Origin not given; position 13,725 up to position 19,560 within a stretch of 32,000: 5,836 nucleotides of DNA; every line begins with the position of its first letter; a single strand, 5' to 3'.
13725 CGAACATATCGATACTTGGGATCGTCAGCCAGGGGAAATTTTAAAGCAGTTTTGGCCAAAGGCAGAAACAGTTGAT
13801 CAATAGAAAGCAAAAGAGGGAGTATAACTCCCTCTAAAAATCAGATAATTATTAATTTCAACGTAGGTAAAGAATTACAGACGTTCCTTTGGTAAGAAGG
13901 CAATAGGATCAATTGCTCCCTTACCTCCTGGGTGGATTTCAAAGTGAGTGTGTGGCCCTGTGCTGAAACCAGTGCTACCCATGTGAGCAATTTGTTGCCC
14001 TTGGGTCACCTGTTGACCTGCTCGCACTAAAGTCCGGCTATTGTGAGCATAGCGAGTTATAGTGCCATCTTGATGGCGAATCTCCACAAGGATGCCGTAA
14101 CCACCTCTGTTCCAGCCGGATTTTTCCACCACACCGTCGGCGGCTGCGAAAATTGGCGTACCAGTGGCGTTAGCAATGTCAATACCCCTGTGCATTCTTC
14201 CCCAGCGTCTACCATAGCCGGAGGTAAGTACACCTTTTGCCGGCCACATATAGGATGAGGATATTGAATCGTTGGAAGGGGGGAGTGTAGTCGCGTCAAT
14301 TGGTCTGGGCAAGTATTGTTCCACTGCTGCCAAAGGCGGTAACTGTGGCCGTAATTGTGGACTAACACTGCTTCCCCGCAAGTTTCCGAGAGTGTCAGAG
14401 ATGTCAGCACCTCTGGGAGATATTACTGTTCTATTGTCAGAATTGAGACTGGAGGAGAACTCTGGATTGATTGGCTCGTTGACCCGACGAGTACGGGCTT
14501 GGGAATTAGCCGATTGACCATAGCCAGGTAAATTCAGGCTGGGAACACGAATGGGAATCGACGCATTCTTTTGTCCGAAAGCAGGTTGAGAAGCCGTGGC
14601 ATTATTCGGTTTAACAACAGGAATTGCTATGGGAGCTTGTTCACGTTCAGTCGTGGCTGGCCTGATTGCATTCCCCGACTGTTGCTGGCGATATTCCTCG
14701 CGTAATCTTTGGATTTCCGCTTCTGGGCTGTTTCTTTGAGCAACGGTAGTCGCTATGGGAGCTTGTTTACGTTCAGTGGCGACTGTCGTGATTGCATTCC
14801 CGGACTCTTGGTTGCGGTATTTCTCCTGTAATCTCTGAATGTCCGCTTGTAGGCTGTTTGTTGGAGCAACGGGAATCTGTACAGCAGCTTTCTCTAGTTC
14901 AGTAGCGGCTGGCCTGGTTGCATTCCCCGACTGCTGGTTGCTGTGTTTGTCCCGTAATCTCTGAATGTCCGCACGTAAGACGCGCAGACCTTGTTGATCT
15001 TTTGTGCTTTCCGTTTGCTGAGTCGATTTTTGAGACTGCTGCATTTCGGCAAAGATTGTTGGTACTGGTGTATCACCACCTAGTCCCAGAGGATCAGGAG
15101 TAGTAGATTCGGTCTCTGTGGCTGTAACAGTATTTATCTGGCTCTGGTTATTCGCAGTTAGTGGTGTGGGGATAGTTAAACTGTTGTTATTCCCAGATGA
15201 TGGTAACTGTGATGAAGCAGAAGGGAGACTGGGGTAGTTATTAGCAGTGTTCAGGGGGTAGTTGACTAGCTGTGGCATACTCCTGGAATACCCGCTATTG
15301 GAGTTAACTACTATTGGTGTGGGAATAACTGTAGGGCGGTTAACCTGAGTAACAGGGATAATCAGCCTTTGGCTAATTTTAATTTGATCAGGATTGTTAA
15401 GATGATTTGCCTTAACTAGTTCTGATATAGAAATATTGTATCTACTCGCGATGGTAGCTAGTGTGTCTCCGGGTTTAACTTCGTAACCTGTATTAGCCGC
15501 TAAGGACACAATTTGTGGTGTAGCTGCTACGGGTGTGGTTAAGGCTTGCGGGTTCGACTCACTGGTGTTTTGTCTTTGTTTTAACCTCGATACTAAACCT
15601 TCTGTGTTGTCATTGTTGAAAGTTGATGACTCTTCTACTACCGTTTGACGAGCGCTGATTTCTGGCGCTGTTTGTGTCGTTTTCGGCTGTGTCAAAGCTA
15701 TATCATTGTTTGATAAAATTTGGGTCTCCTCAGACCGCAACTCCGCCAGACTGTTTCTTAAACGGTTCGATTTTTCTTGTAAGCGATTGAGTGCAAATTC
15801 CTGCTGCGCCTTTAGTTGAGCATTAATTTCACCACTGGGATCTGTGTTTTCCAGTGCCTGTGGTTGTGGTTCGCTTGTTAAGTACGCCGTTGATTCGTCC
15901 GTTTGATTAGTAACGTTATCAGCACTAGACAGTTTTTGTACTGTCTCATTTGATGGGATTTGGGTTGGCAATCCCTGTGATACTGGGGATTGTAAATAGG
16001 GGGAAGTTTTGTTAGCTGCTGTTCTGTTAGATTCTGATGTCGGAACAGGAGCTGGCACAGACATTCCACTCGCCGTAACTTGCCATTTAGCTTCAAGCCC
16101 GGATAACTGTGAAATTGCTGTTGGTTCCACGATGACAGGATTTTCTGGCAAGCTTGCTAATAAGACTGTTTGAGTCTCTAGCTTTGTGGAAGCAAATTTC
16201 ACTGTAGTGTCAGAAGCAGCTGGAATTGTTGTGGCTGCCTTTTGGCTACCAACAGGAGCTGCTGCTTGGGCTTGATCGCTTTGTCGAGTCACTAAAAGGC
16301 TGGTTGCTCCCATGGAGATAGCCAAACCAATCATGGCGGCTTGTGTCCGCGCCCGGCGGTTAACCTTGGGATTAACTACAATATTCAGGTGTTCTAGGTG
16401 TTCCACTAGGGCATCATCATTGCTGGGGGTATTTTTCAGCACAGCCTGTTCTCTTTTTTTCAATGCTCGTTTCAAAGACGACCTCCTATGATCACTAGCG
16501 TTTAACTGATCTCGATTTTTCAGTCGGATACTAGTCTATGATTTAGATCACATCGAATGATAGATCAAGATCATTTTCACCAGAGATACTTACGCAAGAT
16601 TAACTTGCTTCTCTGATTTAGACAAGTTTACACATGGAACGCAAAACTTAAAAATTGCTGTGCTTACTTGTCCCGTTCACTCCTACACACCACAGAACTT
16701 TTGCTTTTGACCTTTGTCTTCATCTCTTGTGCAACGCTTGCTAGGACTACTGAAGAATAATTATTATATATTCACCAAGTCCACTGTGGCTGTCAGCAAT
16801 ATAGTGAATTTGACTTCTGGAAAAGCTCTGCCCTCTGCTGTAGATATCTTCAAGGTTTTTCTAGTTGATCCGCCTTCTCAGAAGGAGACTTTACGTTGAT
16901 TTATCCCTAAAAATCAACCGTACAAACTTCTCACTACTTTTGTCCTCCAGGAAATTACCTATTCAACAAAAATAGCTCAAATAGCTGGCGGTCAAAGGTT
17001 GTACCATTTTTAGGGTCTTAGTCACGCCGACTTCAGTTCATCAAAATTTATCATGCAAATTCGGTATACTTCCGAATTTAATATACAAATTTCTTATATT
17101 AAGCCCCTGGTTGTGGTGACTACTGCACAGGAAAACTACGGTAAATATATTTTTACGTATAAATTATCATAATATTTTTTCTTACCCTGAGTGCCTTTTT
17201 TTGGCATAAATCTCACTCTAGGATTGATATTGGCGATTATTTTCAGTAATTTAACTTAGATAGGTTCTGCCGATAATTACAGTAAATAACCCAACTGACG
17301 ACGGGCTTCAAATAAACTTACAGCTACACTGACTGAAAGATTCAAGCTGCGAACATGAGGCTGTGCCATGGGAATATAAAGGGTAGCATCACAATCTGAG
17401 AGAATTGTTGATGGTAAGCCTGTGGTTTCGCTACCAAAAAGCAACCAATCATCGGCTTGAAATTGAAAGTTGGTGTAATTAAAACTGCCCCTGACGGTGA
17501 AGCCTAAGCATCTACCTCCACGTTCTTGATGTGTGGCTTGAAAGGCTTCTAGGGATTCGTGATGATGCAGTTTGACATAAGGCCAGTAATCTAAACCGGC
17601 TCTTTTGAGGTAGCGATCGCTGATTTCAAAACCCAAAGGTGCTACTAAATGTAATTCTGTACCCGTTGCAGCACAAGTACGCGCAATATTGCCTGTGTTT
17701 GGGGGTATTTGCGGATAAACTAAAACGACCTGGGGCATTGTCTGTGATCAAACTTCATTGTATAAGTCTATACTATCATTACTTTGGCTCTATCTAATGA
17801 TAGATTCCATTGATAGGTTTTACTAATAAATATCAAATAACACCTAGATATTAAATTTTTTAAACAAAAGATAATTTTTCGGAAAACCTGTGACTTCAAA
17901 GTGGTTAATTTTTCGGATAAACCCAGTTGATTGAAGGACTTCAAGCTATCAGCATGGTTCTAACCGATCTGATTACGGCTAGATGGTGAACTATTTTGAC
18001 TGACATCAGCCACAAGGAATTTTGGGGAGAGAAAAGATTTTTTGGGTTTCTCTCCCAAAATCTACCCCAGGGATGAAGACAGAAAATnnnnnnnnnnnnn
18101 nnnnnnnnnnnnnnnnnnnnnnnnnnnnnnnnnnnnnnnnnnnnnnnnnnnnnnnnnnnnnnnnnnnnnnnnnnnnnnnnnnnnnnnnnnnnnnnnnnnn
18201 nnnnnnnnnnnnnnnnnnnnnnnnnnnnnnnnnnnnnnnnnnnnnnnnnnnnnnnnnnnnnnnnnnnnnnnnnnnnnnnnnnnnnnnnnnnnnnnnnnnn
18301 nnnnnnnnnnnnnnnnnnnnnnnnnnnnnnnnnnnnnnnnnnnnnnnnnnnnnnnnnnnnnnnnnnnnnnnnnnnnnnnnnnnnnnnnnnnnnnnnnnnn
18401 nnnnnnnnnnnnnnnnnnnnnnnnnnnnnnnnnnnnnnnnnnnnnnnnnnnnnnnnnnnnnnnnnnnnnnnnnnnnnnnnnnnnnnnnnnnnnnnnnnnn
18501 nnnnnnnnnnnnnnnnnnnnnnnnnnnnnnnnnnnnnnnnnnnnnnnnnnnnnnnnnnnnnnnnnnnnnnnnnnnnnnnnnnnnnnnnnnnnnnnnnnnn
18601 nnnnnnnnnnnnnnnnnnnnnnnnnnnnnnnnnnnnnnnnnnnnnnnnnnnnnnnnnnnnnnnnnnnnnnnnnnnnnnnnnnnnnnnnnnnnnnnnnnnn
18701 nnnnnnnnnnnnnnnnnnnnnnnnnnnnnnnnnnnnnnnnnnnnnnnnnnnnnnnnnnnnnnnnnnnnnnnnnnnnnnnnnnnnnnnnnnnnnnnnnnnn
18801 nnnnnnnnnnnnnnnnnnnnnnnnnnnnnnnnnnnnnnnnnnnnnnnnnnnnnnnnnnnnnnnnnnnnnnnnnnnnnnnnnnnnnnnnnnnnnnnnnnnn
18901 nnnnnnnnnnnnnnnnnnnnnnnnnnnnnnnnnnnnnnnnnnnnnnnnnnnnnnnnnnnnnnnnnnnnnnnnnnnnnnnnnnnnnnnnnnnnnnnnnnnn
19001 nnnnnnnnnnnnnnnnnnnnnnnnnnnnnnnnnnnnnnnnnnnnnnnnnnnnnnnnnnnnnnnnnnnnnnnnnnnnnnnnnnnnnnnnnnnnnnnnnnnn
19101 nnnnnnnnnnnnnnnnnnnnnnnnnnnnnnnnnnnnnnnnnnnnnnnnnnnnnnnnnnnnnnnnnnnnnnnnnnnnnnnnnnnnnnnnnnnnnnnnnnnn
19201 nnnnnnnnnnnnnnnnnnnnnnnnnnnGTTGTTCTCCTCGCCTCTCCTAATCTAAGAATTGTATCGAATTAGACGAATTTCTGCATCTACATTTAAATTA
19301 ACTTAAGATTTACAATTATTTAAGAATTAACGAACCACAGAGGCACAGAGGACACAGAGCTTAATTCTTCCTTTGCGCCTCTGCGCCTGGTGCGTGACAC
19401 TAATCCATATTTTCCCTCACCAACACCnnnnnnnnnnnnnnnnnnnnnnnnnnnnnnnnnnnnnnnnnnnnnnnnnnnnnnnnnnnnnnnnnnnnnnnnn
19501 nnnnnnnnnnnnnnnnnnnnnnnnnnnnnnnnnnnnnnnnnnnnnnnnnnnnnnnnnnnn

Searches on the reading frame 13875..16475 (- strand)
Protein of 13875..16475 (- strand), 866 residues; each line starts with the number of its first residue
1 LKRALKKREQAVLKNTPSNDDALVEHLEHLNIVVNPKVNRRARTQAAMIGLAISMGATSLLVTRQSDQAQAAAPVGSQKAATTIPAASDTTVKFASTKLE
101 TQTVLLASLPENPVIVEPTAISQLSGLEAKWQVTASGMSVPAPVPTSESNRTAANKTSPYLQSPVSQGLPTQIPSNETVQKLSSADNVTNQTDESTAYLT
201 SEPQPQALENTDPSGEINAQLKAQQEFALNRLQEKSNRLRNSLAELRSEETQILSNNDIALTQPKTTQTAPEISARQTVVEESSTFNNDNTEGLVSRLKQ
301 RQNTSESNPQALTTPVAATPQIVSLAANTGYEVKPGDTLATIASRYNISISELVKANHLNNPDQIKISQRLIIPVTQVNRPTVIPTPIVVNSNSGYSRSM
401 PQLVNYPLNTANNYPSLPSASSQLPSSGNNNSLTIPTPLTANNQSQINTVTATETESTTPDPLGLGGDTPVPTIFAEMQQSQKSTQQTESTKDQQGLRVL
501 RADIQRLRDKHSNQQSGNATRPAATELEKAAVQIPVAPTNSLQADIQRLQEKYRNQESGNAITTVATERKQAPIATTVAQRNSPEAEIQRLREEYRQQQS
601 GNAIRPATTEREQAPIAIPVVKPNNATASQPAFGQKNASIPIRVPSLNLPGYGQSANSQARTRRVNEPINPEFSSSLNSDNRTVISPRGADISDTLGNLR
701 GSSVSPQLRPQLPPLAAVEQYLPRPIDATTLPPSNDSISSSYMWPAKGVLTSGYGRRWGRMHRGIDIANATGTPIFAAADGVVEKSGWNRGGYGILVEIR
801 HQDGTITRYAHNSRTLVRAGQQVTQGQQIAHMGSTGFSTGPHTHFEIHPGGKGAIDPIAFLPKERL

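Call 7: search_protein_families(library=pfam, proteins=[window:13875-16475:-])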
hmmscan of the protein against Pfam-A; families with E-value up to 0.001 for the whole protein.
window:13875-16475:- (866 aa): 2 families
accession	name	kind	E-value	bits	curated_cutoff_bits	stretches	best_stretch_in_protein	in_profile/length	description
PF01551.29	Peptidase_M23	-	3.4e-35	120.6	28.7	1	760-856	1-95/96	Peptidase family M23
PF01476.26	LysM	-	2.4e-15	56.7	20.9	1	331-374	1-43/43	LysM domain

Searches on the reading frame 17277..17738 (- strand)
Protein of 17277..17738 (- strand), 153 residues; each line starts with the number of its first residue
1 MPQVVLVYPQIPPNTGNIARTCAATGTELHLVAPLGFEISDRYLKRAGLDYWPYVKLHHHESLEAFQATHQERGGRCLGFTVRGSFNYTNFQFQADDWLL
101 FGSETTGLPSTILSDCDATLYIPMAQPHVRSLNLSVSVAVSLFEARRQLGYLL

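Call 7: search_protein_families(library=pfam, proteins=[window:17277-17738:-])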
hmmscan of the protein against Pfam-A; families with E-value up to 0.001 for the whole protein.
window:17277-17738:- (153 aa): 1 family
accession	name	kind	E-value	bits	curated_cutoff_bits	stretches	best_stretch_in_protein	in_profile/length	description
PF00588.24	SpoU_methylase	-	1.5e-34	119.5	29.7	1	3-142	3-141/142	SpoU rRNA Methylase family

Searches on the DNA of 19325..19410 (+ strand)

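Call 13: search_dna_similar(query=window:19325-19410:+, collection=plasmids, mode=distant, max_evalue=0.01, max_rows=40)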
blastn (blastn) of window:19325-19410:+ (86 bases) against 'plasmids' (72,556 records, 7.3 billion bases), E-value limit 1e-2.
Records with a match: 9; places in all: 11; records where one place covers at least 80% of the query: 0.
Best place of each record, by identity: 95-99% 3; 90-95% 6.
By first word of the organism name: Nostoc 5; Scytonema 1; Anabaena 1; Sphaerospermopsis 1; Gloeocapsa 1.
By predicted mobility (MOB-suite, as given by PLSDB): conjugative 5; non-mobilizable 4.
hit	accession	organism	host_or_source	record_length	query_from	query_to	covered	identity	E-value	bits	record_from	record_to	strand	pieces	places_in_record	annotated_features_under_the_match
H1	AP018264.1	Scytonema sp. NIES-4073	-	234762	1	35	41%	94.3%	9e-6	55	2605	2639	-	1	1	none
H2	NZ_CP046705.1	Nostoc sp. ATCC 53789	-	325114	1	35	41%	94.3%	9e-6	55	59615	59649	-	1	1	caspase family protein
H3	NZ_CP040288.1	Nostoc sp. C057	Phaeoceros,pure culture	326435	1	35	41%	91.4%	4e-4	51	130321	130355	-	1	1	none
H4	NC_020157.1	Anabaena cylindrica PCC 7122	water, most likely pond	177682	4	35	37%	96.9%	3e-5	55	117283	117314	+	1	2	none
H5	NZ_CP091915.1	Nostoc sp. UHCC 0870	cell culture,Brackish water, ...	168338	4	35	37%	96.9%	3e-5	55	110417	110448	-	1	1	none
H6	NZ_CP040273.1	Nostoc sp. C052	Blasia pusilla,pure culture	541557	4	35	37%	96.9%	3e-5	55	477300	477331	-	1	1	none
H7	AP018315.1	Sphaerospermopsis kisseleviana NIES-73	-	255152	4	35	37%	93.8%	4e-4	50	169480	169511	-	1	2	none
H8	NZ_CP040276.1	Nostoc sp. C052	Blasia pusilla,pure culture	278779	3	35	38%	90.9%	4e-3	47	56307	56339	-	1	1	none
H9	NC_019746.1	Gloeocapsa sp. PCC 7428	-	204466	5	35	36%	93.5%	1e-3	48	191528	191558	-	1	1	none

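Call 18: get_annotated_region(hit=H4, flank=120)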
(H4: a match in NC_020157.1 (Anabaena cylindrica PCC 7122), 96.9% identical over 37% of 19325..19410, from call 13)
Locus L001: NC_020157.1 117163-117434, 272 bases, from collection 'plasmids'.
description: Anabaena cylindrica PCC 7122 plasmid pANACY.02, complete sequence
organism: Anabaena cylindrica PCC 7122 (NCBI taxid 272123)
taxonomy: Bacteria; Cyanobacteriota; Cyanophyceae; Nostocales; Nostocaceae; Anabaena; Anabaena cylindrica; Anabaena cylindrica PCC 7122
host: -; source: water, most likely pond; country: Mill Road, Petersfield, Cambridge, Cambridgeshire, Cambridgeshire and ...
typing (MOB-suite, as given by PLSDB): conjugative; replicon rep_cluster_1696; relaxase MOBP; mating-pair formation MPF_T
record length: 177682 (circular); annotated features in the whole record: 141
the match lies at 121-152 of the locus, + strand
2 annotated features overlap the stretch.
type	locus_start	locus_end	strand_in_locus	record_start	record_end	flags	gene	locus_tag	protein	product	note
CDS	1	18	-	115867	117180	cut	-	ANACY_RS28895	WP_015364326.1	DNA polymerase III subunit gamma/tau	-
CDS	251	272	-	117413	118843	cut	dnaN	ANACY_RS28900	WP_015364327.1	DNA polymerase III subunit beta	GO:0006260 - DNA replication [Evidence IEA]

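Call 19: get_annotated_region(hit=H5, flank=120)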
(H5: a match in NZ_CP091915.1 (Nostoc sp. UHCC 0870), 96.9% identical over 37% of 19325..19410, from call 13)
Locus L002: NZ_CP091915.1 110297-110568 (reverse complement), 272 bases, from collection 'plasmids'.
description: Nostoc sp. UHCC 0870 plasmid unnamed2, complete sequence
organism: Nostoc sp. UHCC 0870 (NCBI taxid 2914041)
taxonomy: Bacteria; Cyanobacteriota; Cyanophyceae; Nostocales; Nostocaceae; Nostoc; Nostoc sp. UHCC 0870
host: -; source: cell culture,Brackish water, Varlaxudden, Baltic Sea; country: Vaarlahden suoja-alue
typing (MOB-suite, as given by PLSDB): non-mobilizable; replicon rep_cluster_776; mating-pair formation MPF_T
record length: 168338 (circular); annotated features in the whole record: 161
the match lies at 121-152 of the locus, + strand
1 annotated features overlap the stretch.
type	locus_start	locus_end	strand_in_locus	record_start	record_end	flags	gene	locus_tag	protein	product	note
CDS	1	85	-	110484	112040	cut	-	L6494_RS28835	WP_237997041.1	pyruvate kinase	GO:0006096 - glycolytic process [Evidence IEA]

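Call 20: get_annotated_region(hit=H1, flank=120)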
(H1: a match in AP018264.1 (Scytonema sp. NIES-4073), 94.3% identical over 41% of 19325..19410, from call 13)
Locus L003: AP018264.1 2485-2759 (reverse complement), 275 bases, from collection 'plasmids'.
description: Scytonema sp. NIES-4073 plasmid plasmid1 DNA, complete genome
organism: Scytonema sp. NIES-4073 (NCBI taxid 2005464)
taxonomy: Bacteria; Cyanobacteriota; Cyanophyceae; Nostocales; Scytonemataceae; Scytonema; Scytonema sp. NIES-4073
host: -; source: -; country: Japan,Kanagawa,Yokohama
typing (MOB-suite, as given by PLSDB): conjugative; replicon rep_cluster_1671; relaxase MOBP; mating-pair formation MPF_T
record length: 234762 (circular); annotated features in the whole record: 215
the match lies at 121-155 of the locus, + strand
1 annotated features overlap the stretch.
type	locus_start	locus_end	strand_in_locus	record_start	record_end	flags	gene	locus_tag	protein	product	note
CDS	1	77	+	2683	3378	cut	-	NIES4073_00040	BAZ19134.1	hypothetical protein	-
